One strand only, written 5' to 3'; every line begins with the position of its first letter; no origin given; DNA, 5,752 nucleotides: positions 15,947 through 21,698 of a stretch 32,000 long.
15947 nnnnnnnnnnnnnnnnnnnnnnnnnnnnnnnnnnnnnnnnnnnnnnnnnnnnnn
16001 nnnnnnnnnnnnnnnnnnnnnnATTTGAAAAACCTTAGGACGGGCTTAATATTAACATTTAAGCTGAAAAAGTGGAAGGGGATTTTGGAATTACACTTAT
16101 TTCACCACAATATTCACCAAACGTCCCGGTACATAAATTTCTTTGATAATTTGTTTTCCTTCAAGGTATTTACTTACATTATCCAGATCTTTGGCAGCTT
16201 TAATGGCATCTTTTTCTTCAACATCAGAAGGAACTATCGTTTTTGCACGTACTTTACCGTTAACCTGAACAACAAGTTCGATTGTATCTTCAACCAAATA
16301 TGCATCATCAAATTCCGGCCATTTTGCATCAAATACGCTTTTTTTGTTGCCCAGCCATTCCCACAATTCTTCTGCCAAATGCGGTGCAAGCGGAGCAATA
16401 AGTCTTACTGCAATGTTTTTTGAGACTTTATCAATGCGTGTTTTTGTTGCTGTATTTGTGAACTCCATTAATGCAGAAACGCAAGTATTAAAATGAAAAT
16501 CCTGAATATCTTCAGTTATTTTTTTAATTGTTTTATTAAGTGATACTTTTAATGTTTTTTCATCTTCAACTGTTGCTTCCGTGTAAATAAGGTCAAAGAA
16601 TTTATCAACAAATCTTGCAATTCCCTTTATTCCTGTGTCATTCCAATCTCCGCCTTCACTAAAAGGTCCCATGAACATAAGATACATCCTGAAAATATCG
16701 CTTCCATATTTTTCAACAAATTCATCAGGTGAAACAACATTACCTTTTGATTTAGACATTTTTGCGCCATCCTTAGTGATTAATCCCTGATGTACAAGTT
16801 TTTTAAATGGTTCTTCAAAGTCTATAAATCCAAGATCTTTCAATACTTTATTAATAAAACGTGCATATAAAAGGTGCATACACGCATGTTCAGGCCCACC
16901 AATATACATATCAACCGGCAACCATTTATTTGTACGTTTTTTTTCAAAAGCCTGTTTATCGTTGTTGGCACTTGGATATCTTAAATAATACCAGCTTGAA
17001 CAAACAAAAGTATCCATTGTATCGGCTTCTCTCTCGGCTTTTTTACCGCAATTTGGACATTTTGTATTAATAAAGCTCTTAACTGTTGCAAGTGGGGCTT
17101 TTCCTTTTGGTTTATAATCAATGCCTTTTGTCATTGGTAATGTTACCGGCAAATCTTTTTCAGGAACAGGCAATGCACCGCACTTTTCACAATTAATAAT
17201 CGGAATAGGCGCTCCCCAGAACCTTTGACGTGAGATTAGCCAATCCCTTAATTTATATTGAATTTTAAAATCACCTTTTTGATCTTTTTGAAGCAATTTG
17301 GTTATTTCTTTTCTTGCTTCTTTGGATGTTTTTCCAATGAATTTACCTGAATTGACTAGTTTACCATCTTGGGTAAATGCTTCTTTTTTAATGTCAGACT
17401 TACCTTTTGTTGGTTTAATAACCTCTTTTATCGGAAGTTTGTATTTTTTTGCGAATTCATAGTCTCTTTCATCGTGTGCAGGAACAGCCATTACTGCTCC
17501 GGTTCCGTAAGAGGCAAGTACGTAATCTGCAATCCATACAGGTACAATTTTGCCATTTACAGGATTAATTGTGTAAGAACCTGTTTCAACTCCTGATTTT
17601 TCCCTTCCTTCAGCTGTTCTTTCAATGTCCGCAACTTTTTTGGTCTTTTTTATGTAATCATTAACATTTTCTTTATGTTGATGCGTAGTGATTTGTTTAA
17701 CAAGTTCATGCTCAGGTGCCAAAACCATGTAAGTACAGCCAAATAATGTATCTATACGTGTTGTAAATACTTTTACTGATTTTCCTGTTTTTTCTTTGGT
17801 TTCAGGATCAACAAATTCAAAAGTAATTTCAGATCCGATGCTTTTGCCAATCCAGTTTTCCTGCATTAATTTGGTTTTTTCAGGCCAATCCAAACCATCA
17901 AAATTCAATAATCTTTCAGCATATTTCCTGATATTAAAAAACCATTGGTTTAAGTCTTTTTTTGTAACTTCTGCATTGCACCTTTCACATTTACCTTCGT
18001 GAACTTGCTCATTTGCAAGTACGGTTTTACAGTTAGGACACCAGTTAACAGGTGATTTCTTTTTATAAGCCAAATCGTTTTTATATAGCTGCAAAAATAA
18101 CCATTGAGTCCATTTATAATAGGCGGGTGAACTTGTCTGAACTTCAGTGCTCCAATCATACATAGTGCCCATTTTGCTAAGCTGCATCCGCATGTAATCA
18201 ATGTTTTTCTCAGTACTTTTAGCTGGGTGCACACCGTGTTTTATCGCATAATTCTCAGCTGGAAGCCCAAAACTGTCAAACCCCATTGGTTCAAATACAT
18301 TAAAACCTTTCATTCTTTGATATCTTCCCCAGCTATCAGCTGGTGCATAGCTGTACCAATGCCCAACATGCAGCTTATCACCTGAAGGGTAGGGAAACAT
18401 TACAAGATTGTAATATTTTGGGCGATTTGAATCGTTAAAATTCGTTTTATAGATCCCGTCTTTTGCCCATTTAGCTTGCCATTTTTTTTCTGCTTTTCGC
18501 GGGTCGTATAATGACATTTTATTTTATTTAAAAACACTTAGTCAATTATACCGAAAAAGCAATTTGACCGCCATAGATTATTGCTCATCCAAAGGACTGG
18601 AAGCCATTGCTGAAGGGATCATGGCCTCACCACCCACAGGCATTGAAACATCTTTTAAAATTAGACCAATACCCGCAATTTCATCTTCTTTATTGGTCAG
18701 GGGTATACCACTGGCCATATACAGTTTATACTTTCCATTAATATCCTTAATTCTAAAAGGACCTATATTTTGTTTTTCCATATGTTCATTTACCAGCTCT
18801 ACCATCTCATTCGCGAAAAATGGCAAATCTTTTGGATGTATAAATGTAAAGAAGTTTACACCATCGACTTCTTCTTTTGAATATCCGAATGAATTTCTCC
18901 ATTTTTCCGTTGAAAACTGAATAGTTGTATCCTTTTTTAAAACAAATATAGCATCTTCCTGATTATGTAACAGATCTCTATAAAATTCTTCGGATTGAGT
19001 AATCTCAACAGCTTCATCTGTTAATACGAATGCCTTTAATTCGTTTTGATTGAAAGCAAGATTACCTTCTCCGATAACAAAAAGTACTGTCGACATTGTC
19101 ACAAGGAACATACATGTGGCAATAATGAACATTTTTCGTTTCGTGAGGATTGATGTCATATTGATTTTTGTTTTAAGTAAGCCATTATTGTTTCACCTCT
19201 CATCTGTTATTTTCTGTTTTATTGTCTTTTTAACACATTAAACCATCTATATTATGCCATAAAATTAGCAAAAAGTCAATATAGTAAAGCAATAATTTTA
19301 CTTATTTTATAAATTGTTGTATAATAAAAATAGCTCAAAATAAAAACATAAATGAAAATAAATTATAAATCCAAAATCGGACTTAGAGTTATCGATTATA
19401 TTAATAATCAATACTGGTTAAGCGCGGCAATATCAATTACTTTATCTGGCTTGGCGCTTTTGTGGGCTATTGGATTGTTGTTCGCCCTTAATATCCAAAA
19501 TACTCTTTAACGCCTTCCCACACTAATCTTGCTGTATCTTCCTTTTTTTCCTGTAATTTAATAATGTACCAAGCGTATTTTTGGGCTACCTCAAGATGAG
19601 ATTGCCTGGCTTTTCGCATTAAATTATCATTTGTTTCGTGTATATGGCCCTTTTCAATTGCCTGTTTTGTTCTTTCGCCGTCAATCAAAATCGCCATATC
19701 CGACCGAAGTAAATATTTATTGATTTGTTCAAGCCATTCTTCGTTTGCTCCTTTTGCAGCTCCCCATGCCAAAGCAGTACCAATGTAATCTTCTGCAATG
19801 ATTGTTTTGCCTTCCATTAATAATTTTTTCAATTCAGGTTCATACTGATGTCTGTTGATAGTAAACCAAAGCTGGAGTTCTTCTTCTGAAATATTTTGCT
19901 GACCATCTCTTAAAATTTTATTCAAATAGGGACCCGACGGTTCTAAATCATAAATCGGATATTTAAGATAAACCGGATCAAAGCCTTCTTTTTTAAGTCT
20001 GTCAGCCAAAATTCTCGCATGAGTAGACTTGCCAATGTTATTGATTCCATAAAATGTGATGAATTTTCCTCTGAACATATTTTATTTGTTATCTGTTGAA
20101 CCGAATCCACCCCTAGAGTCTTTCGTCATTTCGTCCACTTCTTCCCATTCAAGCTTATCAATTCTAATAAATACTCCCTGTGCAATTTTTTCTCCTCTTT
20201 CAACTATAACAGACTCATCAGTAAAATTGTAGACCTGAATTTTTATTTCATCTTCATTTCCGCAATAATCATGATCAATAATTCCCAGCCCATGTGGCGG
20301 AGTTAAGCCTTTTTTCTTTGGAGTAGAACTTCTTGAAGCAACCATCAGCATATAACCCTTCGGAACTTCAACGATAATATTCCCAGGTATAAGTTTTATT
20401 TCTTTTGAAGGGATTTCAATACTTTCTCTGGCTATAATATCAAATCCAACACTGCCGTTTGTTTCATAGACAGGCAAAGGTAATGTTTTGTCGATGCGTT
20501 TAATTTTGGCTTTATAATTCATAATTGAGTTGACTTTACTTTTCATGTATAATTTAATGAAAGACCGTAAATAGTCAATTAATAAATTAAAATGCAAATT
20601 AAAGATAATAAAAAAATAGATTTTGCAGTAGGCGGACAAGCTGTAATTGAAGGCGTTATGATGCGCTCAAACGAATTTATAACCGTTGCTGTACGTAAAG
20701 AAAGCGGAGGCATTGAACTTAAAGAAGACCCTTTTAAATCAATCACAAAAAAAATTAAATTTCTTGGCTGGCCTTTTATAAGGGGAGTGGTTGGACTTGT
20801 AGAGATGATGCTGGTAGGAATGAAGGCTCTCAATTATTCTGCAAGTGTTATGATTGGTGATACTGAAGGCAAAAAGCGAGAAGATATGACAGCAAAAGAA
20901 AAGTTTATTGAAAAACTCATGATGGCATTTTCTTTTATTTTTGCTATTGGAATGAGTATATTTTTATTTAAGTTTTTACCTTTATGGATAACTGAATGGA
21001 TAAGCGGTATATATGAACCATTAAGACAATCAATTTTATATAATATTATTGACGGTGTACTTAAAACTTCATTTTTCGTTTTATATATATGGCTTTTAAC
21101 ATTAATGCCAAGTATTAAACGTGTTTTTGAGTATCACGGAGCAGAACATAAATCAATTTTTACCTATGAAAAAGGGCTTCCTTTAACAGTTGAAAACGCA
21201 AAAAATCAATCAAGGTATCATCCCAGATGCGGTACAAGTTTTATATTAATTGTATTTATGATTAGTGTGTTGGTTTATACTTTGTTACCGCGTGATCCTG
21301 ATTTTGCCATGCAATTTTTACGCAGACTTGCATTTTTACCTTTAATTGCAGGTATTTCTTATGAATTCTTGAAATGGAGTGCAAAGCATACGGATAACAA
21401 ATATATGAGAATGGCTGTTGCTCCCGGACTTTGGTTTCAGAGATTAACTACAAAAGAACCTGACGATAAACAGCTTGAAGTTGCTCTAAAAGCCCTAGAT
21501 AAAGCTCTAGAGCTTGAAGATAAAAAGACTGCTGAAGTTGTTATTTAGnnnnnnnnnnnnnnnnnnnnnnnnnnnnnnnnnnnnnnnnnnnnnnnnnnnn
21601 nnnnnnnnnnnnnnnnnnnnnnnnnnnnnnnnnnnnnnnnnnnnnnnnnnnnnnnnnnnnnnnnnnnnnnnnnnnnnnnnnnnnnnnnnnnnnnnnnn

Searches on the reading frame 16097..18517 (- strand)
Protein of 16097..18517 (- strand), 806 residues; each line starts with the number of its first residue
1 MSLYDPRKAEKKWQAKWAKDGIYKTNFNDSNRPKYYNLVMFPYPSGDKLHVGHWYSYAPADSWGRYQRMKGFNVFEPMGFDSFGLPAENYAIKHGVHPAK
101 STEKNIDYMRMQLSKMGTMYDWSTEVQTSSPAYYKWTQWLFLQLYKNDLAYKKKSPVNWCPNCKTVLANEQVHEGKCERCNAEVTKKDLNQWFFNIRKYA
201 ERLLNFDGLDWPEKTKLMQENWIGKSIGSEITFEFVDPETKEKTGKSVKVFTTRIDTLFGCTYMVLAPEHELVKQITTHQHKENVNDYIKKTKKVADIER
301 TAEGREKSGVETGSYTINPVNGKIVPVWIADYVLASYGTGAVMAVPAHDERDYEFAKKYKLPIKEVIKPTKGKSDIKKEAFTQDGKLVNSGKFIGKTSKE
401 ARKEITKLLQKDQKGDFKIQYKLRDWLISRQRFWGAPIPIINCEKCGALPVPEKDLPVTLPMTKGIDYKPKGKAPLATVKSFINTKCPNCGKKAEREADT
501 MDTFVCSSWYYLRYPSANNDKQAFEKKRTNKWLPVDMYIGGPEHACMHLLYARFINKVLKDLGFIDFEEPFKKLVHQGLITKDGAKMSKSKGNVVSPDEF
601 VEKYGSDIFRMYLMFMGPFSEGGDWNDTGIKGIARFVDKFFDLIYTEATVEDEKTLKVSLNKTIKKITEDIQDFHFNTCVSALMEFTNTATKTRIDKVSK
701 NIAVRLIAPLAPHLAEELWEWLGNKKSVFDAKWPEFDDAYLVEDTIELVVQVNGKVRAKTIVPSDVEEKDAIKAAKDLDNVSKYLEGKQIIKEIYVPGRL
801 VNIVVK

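Call 8: search_protein_families(library=pfam, proteins=[window:16097-18517:-], max_evalue=0.01)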
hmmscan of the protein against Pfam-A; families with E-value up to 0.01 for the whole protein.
window:16097-18517:- (806 aa): 7 families
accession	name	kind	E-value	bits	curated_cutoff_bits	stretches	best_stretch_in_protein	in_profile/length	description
PF13603.12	tRNA-synt_1_2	-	3.1e-70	235.9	25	1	220-409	1-184/185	Leucyl-tRNA synthetase, editing domain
PF00133.28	tRNA-synt_1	-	4e-46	158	22.7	1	12-614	1-403/414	tRNA synthetases class I (I, L, M and V)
PF09334.17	tRNA-synt_1g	-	3.2e-35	122.1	20.1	2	41-187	7-149/391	tRNA synthetases class I (M)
PF08264.19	Anticodon_1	-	8.8e-23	81.3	25.1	1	658-768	6-144/148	Anticodon-binding domain of tRNA ligase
PF01406.26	tRNA-synt_1e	-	2.2e-05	24.4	27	1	564-614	232-281/301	tRNA synthetases class I (C) catalytic domain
PF17032.10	Zn_ribbon_15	-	0.00014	23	28.9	0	132-187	16-65/73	zinc-ribbon family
PF01921.24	tRNA-synt_1f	-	0.00024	20.6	27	1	573-643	269-335/360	tRNA synthetases class I (K)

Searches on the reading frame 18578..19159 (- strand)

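Call 8: search_protein_families(library=pfam, proteins=[window:18578-19159:-], max_evalue=0.01)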
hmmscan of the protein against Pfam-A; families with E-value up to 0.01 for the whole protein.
window:18578-19159:- (193 aa): 3 families
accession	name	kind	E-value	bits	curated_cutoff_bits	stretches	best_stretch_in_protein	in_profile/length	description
PF00989.32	PAS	-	7.3e-09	36.1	22.6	1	58-171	1-113/113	PAS fold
PF13426.13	PAS_9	-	8.6e-09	36.1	27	1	69-172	2-102/103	PAS domain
PF08447.18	PAS_3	-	2.7e-07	31.2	25.6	1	84-159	5-80/89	PAS fold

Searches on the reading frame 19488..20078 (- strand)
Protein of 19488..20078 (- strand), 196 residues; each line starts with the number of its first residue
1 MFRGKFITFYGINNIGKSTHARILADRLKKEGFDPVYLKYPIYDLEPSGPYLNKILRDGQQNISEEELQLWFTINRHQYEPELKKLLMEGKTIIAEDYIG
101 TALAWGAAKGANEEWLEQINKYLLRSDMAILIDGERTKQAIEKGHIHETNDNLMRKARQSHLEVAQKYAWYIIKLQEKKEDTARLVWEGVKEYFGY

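Call 8: search_protein_families(library=pfam, proteins=[window:19488-20078:-], max_evalue=0.01)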
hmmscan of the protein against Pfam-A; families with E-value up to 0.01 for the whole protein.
window:19488-20078:- (196 aa): 3 families
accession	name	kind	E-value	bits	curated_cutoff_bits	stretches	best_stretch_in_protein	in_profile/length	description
PF02223.23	Thymidylate_kin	-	6.4e-16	59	27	1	11-183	3-182/185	Thymidylate kinase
PF13521.12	AAA_28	-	0.0064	17.2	27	1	7-164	2-156/164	AAA domain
PF20720.3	nSTAND3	-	0.007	16.5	27.2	0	5-40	18-52/155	Novel STAND NTPase 3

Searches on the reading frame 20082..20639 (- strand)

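Call 8: search_protein_families(library=pfam, proteins=[window:20082-20639:-], max_evalue=0.01)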
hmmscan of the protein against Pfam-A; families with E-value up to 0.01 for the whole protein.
window:20082-20639:- (185 aa): 2 families
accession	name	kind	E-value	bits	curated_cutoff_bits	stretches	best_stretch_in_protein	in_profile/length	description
PF00692.24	dUTPase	-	3.5e-22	79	22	1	54-182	4-128/129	dUTPase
PF22769.1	DCD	-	0.0034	17.9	27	1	72-159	69-152/153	dCTP deaminase-like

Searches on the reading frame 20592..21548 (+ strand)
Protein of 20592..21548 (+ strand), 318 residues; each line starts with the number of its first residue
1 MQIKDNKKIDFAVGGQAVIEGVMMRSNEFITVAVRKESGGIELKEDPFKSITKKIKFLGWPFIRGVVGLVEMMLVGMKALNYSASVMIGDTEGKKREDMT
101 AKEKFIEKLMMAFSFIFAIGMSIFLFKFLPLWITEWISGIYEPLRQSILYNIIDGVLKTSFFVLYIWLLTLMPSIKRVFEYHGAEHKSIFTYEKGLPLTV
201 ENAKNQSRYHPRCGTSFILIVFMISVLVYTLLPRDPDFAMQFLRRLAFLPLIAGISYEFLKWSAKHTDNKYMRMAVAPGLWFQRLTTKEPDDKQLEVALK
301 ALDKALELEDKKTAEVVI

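Call 8: search_protein_families(library=pfam, proteins=[window:20592-21548:+], max_evalue=0.01)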
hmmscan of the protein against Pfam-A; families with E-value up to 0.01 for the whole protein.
window:20592-21548:+ (318 aa): 1 family
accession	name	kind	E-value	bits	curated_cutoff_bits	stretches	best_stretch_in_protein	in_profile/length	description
PF07136.16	DUF1385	-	3.8e-87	291.8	22.1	1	60-307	1-226/227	Protein of unknown function (DUF1385)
